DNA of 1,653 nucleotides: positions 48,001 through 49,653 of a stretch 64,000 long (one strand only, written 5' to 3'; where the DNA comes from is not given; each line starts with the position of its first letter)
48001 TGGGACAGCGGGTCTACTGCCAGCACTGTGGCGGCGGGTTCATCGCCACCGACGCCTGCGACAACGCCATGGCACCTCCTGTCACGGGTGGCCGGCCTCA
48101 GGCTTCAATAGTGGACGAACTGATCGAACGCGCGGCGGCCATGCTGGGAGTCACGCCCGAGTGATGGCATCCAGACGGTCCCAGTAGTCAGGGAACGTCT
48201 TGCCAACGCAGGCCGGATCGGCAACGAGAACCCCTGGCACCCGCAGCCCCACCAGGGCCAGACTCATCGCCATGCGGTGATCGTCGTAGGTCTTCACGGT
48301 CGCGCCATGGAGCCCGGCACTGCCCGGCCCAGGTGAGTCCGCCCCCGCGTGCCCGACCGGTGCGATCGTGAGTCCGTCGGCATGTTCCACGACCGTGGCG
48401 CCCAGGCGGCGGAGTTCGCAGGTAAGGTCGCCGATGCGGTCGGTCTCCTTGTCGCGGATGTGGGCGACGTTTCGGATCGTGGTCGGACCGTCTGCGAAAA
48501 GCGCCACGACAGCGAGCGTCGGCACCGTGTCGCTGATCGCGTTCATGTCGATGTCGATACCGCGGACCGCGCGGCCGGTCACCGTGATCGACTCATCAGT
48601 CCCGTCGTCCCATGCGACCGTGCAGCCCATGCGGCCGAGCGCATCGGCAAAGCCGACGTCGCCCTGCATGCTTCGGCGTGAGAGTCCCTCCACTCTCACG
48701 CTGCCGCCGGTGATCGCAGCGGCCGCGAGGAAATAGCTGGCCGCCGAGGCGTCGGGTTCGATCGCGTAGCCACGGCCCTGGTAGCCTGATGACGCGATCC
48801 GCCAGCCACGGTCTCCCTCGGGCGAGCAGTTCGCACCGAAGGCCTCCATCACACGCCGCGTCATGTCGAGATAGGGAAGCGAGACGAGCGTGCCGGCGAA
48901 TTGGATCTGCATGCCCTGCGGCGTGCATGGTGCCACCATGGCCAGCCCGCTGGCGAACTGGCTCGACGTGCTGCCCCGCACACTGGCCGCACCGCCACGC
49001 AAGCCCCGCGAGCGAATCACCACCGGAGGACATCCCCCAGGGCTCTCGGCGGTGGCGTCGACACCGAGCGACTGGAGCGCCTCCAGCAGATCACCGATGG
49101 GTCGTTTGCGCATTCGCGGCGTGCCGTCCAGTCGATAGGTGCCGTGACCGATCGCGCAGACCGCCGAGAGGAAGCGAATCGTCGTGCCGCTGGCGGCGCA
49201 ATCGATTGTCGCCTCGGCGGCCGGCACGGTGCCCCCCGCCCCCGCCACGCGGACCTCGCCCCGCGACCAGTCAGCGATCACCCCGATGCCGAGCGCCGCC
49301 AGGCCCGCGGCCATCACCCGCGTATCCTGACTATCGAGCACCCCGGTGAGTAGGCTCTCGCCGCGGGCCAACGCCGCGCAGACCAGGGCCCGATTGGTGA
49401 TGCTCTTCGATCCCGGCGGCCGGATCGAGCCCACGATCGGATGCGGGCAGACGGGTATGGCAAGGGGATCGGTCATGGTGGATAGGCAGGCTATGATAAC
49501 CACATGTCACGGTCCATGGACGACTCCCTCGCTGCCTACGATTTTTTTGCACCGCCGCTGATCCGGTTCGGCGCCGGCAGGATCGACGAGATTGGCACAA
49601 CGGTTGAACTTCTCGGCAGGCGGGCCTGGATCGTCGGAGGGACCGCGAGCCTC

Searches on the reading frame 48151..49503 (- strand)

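Call 61: search_protein_families(library=pfam, proteins=[window:48151-49503:-], max_evalue=0.00001)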
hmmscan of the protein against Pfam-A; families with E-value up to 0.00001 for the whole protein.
window:48151-49503:- (450 aa): 1 family
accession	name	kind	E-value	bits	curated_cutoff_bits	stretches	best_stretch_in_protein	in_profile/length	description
PF00275.25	EPSP_synthase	-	3.7e-115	385.4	22.8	1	21-444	5-417/417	EPSP synthase (3-phosphoshikimate 1-carboxyvinyltransferase)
